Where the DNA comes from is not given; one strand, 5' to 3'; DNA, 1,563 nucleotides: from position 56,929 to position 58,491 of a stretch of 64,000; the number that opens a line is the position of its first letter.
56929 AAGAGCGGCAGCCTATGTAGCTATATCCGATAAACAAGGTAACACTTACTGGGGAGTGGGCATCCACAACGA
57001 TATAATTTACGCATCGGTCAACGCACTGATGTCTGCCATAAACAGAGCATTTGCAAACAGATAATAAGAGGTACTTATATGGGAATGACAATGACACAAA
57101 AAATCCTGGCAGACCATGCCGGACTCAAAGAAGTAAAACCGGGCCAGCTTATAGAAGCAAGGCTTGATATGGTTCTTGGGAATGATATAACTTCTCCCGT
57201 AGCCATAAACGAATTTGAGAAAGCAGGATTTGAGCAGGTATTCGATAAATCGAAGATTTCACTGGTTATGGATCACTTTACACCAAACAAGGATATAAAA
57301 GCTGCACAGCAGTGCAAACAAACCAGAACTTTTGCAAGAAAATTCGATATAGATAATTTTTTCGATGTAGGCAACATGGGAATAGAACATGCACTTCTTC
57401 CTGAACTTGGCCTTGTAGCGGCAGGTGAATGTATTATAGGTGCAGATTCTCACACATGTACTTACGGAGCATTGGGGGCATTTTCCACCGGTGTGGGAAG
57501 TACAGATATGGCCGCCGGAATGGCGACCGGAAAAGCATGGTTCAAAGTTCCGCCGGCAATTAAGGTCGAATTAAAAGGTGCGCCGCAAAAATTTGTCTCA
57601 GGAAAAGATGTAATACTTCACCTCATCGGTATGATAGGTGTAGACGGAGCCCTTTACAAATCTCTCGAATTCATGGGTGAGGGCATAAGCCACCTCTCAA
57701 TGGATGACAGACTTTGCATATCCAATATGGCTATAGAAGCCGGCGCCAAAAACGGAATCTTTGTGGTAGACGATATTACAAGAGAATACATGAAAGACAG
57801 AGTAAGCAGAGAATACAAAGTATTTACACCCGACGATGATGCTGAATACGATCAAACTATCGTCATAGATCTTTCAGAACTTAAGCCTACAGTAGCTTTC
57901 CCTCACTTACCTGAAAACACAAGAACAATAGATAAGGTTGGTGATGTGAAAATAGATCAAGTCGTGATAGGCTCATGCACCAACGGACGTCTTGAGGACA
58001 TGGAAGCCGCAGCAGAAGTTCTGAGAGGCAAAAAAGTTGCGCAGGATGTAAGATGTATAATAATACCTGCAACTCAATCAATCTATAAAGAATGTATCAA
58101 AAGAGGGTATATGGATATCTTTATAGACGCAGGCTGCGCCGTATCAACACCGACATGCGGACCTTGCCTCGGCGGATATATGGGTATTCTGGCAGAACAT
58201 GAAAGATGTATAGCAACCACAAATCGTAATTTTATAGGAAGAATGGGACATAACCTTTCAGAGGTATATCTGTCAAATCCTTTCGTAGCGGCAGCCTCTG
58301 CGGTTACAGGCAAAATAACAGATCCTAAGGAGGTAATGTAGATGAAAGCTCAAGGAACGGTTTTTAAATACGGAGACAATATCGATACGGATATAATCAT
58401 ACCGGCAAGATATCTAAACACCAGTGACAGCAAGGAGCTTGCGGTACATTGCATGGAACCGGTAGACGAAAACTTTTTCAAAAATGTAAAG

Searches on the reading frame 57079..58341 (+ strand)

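Call 65: search_protein_families(library=ncbifam, proteins=[window:57079-58341:+], max_evalue=1e-20)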
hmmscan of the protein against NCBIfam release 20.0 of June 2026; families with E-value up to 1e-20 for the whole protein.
window:57079-58341:+ (420 aa): 19 families
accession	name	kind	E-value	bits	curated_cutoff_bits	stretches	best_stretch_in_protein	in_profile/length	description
TIGR02083.1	LEU2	equivalog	5.4e-224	743.7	610.65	1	3-419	1-419/419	3-isopropylmalate dehydratase large subunit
NF001614.1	PRK00402.1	subfamily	8.2e-196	650.6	385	1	3-417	1-415/415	aconitase/3-isopropylmalate dehydratase large subunit family protein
TIGR01343.1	hacA_fam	subfamily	2.1e-170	566.7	385.7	1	4-417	1-412/412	homoaconitate hydratase family protein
TIGR02086.1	IPMI_arch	subfamily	1e-159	531.7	410.15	1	3-418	1-411/411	3-isopropylmalate dehydratase/homoaconitate hydratase family large subunit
NF040615.1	HacA_Meth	equivalog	9.7e-139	462.7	550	1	3-415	1-417/419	homoaconitase large subunit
NF005558.0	PRK07229.1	equivalog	2.9e-107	359.8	612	1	1-419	1-415/647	aconitate hydratase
NF009116.0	PRK12466.1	subfamily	3.7e-96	322.5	531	2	3-286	5-305/472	3-isopropylmalate dehydratase large subunit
NF004016.0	PRK05478.1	subfamily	1.3e-91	307.5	510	2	2-286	3-303/468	3-isopropylmalate dehydratase large subunit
TIGR01342.1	acon_putative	hypoth_equivalog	4.7e-89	299.3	719.15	1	4-419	1-412/655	putative aconitate hydratase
TIGR00170.1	leuC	equivalog_domain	2.7e-78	263.6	560.25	2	3-285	3-301/466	3-isopropylmalate dehydratase large subunit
TIGR00139.1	h_aconitase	equivalog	1.6e-72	245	529.9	2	15-242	18-244/709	homoaconitase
NF008503.0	PRK11413.1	equivalog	1.6e-47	161.9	641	1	112-287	138-314/753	hydratase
NF006690.0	PRK09238.1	equivalog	9.5e-46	156.2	782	1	238-418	639-816/852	bifunctional aconitate hydratase 2/2-methylisocitrate dehydratase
TIGR01340.1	aconitase_mito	equivalog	1e-44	153.1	825.35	1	19-413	46-472/745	aconitate hydratase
NF006757.0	PRK09277.1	subfamily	4.1e-33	114.1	686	1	113-293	201-393/888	aconitate hydratase AcnA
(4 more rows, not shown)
